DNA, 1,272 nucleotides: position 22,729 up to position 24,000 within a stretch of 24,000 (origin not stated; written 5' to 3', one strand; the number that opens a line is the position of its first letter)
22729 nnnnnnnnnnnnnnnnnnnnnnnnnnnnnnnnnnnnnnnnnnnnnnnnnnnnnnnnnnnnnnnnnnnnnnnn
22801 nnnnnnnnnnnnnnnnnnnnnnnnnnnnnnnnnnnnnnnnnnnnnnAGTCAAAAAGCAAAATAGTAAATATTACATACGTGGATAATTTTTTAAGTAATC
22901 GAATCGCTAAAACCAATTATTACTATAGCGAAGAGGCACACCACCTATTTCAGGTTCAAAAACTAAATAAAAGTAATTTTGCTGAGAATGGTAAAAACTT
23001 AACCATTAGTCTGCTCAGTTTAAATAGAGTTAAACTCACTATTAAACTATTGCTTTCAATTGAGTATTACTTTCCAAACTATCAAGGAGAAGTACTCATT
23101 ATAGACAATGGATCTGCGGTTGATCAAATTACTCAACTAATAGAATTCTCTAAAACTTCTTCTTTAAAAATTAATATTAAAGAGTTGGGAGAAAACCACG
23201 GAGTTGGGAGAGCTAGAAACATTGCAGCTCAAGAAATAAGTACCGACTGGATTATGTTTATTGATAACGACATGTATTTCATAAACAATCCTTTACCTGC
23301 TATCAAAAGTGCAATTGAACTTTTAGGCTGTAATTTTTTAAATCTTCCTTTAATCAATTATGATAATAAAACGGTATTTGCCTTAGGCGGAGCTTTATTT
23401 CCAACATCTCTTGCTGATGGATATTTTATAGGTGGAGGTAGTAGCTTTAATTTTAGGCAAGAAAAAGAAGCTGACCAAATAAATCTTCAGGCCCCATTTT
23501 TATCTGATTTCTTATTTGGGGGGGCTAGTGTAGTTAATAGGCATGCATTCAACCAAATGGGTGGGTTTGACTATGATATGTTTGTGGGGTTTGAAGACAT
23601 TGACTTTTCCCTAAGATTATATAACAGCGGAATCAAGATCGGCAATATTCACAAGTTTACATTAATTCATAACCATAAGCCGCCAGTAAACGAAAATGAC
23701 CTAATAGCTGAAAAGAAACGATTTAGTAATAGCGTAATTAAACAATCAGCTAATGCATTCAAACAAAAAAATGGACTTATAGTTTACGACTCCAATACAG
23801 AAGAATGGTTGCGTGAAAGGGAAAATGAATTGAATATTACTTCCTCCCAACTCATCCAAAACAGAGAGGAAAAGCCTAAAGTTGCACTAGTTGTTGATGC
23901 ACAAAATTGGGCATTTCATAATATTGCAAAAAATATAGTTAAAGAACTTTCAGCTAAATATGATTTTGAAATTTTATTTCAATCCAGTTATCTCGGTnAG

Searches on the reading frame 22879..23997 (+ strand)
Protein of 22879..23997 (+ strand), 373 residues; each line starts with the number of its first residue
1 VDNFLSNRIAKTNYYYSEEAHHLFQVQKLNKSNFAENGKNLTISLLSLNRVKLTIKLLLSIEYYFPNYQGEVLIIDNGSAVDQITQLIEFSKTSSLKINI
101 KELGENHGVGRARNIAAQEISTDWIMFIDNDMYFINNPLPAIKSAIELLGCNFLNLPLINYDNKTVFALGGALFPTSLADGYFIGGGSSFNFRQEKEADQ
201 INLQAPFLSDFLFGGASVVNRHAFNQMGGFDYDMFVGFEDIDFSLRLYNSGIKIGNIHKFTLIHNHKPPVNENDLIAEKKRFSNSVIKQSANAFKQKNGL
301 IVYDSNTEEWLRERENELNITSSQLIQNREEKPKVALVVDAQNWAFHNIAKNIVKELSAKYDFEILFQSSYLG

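Call 8: search_protein_families(library=pfam, proteins=[window:22879-23997:+], max_evalue=0.01)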
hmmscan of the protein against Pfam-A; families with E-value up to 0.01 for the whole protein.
window:22879-23997:+ (373 aa): 4 families
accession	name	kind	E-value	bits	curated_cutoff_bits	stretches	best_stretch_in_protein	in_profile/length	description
PF00535.33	Glycos_transf_2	-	2.5e-12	47.5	23.3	1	58-147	17-104/168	Glycosyl transferase family 2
PF10111.15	Glyco_tranf_2_2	-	8e-12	45.7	27.3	2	58-145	19-105/276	Glycosyltransferase like family 2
PF02709.20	Glyco_transf_7C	-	2.2e-05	24.4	23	1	210-259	17-67/78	N-terminal domain of galactosyltransferase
PF13632.12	Glyco_trans_2_3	-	4.7e-05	23.7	27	1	211-285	71-142/198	Glycosyl transferase family group 2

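Call 9: search_protein_families(library=ncbifam, proteins=[window:22879-23997:+], max_evalue=0.01)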
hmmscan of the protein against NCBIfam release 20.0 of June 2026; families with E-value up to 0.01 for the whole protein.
window:22879-23997:+ (373 aa): 9 families
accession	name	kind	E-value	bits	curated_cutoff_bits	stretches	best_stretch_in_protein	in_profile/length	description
TIGR03965.1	mycofact_glyco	equivalog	1.8e-10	40.3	280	2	216-267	233-283/467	mycofactocin biosynthesis glycosyltransferase MftF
NF041875.1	EPS_EpsD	equivalog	4.9e-10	39.3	370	1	50-133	10-91/325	exopolysaccharide biosynthesis glycosyltransferase EpsD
TIGR01556.1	rhamnosyltran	subfamily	1.3e-09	37.7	200.55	1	65-264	17-200/281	rhamnosyltransferase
TIGR03937.1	PgaC_IcaA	equivalog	2.9e-07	29.8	422.3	1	12-132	21-136/407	poly-beta-1,6-N-acetyl-D-glucosamine synthase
NF038302.1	EPS_HpsE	equivalog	4.3e-06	25.9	300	1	67-133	31-98/307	hormogonium polysaccharide biosynthesis glycosyltransferase HpsE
NF047683.1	TeichurnBiosyTuaG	equivalog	2.5e-05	24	400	1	69-136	35-101/252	teichuronic acid biosynthesis protein TuaG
TIGR04283.1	glyco_like_mftF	equivalog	8.4e-05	22.3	182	0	218-253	142-174/221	TIGR04283 family arsenosugar biosynthesis glycosyltransferase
NF050819.1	PolSacchBiosHfsG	equivalog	0.00041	19.6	500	1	67-133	36-103/302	polysaccharide biosynthesis protein HfsG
NF050113.1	gal_furan_GlfT1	equivalog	0.0033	16.8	330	0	212-265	155-207/290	galactofuranosyltransferase GlfT1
